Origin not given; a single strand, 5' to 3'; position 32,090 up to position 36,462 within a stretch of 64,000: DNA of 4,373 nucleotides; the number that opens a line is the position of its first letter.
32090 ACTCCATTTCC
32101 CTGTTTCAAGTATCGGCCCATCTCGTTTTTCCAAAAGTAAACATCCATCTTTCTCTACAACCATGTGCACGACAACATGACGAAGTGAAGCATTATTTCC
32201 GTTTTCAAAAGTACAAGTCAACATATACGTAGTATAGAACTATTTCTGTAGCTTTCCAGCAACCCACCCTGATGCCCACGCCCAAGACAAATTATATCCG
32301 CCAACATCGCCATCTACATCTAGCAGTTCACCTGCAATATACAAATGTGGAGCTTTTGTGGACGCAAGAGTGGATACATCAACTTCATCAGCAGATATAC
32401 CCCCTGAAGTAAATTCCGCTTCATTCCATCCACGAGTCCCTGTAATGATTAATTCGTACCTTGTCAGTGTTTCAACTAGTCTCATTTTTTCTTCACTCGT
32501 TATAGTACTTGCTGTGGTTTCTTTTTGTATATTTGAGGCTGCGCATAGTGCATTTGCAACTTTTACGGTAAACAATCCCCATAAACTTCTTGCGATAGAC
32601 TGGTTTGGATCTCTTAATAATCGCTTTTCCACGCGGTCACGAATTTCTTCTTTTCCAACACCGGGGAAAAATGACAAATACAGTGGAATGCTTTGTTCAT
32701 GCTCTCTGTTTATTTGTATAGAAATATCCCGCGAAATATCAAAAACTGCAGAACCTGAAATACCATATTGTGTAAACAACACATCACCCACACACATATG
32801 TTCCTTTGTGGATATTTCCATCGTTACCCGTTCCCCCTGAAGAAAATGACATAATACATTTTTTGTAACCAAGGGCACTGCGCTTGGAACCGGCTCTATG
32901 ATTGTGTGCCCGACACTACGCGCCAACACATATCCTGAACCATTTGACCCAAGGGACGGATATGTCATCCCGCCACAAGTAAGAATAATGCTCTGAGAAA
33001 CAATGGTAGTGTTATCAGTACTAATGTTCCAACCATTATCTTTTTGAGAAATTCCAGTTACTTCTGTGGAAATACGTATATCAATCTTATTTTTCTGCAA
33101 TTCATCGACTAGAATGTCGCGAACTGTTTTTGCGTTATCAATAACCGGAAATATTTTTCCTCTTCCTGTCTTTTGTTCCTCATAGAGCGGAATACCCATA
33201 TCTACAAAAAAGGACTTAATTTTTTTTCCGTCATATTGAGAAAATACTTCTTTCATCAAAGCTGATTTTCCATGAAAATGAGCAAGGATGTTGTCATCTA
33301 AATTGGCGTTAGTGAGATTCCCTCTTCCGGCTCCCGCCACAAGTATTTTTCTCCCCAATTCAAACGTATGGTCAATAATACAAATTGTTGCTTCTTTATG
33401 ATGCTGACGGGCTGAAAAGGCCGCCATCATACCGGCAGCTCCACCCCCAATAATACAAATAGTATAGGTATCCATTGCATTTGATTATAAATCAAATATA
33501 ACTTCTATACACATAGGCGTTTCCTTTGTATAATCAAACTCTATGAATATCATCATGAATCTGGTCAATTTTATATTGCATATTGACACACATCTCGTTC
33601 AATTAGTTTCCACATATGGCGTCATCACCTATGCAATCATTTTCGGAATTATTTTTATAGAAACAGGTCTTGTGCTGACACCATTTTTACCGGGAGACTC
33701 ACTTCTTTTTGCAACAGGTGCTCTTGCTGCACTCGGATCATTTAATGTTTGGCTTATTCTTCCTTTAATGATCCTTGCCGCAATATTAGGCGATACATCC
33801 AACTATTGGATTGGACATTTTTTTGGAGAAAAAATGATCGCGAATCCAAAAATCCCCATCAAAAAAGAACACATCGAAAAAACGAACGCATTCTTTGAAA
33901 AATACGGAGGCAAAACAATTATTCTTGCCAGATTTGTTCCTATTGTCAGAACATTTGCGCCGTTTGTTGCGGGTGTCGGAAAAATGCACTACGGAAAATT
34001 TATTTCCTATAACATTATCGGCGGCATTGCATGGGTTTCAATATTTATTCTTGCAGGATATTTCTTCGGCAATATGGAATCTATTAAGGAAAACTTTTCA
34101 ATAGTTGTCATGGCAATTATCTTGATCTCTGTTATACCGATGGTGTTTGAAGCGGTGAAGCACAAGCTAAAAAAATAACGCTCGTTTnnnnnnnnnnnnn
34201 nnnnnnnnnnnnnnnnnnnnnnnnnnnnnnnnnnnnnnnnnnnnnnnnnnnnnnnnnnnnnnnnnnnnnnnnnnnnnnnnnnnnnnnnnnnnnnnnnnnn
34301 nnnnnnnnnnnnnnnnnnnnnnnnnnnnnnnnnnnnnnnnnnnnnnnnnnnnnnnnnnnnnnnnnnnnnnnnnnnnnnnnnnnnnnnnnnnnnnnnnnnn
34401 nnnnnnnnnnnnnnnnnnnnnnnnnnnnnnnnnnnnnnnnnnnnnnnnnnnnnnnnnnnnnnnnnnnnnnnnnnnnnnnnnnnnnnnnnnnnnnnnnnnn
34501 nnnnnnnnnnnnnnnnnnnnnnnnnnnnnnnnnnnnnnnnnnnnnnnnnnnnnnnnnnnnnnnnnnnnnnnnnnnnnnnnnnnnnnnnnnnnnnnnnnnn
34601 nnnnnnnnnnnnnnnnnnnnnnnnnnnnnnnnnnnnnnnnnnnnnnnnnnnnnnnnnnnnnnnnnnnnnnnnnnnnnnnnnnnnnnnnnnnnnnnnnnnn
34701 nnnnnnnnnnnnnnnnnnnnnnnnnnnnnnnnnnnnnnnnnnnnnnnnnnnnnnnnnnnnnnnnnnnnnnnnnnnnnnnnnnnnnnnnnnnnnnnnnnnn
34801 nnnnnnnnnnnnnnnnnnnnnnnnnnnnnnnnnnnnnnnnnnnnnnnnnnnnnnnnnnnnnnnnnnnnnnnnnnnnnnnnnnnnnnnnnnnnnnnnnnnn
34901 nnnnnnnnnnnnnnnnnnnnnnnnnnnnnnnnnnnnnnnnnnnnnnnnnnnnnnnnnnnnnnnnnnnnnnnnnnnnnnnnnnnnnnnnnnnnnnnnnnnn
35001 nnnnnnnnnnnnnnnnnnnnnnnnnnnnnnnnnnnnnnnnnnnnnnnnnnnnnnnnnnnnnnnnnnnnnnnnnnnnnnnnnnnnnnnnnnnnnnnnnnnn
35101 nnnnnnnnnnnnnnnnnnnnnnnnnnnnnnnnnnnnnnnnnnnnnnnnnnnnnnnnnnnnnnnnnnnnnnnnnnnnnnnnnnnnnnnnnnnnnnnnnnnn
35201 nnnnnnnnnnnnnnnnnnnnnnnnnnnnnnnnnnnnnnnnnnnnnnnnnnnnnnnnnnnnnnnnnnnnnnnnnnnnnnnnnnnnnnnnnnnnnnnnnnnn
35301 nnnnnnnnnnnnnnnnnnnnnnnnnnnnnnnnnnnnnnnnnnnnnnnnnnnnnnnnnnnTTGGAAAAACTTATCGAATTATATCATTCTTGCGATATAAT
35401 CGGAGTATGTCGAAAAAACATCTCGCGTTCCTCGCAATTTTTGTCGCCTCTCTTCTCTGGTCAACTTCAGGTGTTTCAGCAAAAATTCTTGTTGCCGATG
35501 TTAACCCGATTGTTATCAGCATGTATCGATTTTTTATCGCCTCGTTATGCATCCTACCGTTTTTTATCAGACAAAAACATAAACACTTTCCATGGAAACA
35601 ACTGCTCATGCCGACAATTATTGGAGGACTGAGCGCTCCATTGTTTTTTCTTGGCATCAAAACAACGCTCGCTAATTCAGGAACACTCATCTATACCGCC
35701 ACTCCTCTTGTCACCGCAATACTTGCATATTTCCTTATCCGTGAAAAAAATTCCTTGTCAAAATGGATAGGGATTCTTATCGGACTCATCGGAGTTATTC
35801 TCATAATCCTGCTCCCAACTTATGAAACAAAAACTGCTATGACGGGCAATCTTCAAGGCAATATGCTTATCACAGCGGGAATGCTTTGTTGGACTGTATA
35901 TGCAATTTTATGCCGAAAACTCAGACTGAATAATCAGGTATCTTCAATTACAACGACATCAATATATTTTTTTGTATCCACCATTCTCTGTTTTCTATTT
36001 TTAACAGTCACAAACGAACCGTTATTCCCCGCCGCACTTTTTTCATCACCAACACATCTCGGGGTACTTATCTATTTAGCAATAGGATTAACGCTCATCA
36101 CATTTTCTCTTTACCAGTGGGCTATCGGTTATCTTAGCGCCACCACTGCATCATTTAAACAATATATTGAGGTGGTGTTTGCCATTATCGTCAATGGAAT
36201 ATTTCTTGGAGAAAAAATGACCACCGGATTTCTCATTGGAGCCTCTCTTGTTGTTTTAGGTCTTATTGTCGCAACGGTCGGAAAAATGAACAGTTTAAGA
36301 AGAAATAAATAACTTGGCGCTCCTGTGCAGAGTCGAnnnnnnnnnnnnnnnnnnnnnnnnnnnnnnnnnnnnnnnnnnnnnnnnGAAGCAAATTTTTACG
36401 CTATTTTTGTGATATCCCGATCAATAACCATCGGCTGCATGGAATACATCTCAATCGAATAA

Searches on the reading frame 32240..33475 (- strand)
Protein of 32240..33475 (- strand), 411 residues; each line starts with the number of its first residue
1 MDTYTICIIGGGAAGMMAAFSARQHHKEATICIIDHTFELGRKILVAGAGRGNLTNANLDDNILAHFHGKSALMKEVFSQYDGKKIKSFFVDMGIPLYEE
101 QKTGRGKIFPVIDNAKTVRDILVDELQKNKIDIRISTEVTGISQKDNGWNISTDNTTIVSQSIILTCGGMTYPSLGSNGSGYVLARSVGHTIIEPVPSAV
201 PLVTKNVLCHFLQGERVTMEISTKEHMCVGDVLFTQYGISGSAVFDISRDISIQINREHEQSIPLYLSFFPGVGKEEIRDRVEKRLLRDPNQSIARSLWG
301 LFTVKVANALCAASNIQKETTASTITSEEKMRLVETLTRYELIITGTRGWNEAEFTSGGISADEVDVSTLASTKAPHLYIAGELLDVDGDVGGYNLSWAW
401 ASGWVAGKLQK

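Call 11: search_protein_families(library=pfam, proteins=[window:32240-33475:-], max_evalue=0.001)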
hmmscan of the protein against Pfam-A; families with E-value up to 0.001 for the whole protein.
window:32240-33475:- (411 aa): 8 families
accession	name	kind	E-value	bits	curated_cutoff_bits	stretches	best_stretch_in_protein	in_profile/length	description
PF03486.20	HI0933_like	-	6.5e-71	239.1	50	1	5-408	2-243/244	HI0933-like protein Rossmann domain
PF22780.1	HI0933_like_1st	-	4.6e-23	82.3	27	1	197-354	2-164/165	HI0933-like protein barrel and H2TH domain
PF07992.20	Pyr_redox_2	-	7.4e-09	35.9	26.1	1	5-40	2-31/291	Pyridine nucleotide-disulphide oxidoreductase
PF13738.12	Pyr_redox_3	-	1.8e-08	34.5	30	1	127-175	92-140/305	Pyridine nucleotide-disulphide oxidoreductase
PF01266.30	DAO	-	1.8e-06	28.2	27.9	0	122-198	155-236/353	FAD dependent oxidoreductase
PF13454.12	NAD_binding_9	-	9.5e-06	26.1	21.8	0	8-57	2-53/155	FAD-NAD(P)-binding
PF00890.30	FAD_binding_2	-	1.2e-05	25.2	20.4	1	7-68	3-65/414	FAD binding domain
PF00070.33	Pyr_redox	-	0.00013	22.9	22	0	116-148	40-72/82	Pyridine nucleotide-disulphide oxidoreductase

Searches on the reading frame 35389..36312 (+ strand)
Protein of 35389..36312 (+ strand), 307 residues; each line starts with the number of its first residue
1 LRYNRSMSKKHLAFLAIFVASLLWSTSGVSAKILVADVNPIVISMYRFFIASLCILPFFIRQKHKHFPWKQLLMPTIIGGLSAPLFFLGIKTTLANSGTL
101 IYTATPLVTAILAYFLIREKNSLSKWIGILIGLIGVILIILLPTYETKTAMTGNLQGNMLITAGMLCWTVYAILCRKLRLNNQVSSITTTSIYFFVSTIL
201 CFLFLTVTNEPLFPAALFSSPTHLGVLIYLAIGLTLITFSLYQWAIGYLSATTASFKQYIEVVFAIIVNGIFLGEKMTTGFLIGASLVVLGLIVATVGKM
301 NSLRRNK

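Call 11: search_protein_families(library=pfam, proteins=[window:35389-36312:+], max_evalue=0.001)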
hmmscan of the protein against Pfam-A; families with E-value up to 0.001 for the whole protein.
window:35389-36312:+ (307 aa): 1 family
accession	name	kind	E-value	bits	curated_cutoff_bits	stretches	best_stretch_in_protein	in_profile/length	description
PF00892.27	EamA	-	5.7e-42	143.6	28.2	2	13-140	3-134/135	EamA-like transporter family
